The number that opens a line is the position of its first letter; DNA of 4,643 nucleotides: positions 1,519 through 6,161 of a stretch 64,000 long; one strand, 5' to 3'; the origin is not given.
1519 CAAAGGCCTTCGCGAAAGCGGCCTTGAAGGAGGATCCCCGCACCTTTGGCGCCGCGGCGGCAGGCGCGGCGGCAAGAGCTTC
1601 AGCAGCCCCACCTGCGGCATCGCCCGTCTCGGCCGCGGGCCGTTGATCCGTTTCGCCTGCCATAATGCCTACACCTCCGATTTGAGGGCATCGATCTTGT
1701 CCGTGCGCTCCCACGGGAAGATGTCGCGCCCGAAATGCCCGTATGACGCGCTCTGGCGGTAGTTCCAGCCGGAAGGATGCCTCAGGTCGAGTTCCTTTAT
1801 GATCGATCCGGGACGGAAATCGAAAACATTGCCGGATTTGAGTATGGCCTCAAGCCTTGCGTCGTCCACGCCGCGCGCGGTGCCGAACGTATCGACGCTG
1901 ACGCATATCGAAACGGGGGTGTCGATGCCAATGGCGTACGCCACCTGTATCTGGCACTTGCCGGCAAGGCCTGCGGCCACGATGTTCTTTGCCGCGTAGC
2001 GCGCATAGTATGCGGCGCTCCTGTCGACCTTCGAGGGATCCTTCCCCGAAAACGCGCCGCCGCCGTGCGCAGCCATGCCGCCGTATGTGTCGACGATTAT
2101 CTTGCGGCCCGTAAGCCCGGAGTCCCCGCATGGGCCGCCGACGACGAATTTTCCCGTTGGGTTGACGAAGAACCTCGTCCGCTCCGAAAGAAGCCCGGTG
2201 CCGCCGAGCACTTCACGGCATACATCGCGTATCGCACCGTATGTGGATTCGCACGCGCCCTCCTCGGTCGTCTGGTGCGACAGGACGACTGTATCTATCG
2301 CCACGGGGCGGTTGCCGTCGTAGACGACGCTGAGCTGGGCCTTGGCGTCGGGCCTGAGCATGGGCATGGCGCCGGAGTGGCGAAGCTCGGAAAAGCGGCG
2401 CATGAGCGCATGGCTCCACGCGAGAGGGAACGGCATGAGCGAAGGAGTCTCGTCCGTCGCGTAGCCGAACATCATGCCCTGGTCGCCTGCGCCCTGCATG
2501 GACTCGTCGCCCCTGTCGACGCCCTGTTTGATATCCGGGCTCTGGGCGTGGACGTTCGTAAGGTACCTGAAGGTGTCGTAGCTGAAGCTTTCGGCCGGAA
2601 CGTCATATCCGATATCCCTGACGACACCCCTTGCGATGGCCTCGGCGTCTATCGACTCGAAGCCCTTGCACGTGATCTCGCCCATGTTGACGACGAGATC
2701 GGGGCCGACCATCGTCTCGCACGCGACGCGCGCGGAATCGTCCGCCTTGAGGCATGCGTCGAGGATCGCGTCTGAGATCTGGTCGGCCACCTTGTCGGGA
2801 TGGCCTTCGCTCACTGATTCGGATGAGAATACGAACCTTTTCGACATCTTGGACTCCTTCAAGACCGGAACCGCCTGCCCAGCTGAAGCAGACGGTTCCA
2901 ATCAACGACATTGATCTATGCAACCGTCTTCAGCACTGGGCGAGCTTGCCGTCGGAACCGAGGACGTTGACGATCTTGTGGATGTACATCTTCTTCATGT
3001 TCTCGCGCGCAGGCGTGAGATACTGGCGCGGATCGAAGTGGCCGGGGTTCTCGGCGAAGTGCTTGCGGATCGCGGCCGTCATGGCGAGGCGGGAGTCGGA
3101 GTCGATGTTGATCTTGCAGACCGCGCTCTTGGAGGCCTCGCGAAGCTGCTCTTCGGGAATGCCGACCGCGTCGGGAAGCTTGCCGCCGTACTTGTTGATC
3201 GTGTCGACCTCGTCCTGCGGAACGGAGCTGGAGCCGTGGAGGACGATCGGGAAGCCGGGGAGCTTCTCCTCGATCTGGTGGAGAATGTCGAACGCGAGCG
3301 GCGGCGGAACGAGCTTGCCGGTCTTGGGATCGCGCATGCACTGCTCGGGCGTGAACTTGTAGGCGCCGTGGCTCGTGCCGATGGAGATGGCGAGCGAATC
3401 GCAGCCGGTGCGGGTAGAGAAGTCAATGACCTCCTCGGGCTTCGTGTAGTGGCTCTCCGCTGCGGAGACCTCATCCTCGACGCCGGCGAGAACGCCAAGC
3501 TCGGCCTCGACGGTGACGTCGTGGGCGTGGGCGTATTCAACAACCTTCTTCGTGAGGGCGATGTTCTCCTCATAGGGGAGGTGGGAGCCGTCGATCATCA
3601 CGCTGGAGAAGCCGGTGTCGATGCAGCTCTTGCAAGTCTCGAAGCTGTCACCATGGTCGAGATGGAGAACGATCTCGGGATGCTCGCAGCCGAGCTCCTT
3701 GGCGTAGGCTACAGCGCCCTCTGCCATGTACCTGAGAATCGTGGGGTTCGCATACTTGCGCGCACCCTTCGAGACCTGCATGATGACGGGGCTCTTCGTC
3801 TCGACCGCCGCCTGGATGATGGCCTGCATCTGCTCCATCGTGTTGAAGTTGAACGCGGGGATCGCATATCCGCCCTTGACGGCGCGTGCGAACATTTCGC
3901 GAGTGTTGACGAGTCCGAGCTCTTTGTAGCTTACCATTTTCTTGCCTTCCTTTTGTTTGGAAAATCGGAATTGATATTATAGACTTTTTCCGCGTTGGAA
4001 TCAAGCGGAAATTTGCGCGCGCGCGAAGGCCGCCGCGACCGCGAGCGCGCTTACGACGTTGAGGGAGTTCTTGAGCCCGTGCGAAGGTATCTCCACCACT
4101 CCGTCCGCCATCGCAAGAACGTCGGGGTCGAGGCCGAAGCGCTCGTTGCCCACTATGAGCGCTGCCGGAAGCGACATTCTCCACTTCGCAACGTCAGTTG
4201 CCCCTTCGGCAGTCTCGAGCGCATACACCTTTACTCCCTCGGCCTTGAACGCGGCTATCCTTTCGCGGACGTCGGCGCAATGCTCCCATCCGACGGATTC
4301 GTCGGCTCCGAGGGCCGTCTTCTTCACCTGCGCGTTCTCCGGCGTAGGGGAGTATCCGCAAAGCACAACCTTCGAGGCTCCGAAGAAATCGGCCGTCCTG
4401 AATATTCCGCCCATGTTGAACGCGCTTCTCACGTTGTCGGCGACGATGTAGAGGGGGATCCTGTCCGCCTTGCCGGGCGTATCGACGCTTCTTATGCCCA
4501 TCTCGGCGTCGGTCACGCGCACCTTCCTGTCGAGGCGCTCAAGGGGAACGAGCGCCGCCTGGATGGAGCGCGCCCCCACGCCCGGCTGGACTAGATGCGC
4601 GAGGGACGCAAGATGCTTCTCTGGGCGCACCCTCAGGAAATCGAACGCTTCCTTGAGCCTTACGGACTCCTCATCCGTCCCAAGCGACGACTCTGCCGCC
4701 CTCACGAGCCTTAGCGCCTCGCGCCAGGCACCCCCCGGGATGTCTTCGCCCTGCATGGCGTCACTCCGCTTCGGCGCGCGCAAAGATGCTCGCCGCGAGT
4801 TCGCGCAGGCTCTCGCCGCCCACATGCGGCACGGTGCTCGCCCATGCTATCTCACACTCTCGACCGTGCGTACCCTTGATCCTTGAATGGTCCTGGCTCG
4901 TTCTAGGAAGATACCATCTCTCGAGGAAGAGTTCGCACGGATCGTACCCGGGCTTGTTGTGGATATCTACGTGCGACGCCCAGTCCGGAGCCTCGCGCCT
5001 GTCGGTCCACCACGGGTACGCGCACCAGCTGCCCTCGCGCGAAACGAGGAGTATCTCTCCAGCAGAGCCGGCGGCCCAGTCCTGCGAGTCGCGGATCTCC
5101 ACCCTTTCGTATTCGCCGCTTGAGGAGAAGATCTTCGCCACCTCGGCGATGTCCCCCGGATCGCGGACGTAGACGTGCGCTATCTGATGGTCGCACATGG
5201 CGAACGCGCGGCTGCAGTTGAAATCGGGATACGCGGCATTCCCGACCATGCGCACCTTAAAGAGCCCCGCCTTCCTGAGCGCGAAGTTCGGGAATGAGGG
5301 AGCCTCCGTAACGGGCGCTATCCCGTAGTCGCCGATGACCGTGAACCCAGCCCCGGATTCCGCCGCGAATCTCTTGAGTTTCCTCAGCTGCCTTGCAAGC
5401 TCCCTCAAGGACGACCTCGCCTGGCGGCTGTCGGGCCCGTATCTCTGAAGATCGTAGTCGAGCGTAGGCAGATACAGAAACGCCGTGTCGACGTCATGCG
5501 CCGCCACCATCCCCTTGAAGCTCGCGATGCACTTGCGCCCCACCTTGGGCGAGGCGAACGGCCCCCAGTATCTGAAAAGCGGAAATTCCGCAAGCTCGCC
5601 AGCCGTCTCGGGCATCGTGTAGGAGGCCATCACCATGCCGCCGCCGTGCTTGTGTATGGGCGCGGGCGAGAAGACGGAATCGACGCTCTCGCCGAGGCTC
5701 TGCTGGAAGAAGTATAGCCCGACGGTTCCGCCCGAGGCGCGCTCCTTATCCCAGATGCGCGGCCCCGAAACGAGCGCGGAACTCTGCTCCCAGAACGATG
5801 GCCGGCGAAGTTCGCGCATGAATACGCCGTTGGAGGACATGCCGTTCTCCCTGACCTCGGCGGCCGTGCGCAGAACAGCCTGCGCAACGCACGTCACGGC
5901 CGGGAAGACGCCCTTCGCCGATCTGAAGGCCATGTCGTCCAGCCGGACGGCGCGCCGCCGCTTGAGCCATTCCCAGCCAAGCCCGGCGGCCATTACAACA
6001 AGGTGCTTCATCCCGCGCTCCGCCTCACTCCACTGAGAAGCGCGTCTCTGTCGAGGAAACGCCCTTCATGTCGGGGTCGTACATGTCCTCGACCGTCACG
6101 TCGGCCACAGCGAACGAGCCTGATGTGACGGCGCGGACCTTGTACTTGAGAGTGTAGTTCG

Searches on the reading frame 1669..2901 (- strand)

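Call 90: search_protein_families(library=pfam, proteins=[window:1669-2901:-], max_evalue=0.0001)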
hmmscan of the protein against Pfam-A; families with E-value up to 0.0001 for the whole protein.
window:1669-2901:- (410 aa): 3 families
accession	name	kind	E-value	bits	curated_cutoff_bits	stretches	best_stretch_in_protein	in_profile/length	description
PF02773.21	S-AdoMet_synt_C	-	6.9e-60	201.4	25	1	254-399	1-138/138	S-adenosylmethionine synthetase, C-terminal domain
PF02772.21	S-AdoMet_synt_M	-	1.5e-36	125.6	29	1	136-252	2-120/120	S-adenosylmethionine synthetase, central domain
PF00438.25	S-AdoMet_synt_N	-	1.3e-35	122.4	33.1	1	23-122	2-99/99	S-adenosylmethionine synthetase, N-terminal domain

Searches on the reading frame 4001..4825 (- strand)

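Call 90: search_protein_families(library=pfam, proteins=[window:4001-4825:-], max_evalue=0.0001)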
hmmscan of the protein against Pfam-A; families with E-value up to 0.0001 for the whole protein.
window:4001-4825:- (274 aa): 1 family
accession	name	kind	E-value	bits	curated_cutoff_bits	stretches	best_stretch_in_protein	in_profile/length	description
PF00588.24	SpoU_methylase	-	1.8e-30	106.3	29.7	1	125-264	2-140/142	SpoU rRNA Methylase family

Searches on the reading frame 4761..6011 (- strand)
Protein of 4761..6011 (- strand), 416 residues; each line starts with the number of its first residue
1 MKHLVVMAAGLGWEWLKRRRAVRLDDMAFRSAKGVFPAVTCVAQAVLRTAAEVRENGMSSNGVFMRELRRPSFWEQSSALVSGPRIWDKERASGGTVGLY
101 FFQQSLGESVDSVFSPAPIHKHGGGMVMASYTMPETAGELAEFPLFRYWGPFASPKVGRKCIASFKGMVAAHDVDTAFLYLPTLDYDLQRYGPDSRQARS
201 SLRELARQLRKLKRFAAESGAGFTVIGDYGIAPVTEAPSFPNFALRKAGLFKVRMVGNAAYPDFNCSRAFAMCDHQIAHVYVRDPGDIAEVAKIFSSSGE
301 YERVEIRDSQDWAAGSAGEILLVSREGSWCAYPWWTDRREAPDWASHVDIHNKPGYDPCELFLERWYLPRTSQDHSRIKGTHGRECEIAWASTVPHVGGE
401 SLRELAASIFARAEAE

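Call 90: search_protein_families(library=pfam, proteins=[window:4761-6011:-], max_evalue=0.0001)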
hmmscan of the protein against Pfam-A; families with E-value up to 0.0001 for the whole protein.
window:4761-6011:- (416 aa): 1 family
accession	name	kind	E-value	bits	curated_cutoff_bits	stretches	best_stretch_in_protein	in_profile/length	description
PF01663.27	Phosphodiest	-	3.9e-25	89.6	23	1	10-357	8-342/342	Type I phosphodiesterase / nucleotide pyrophosphatase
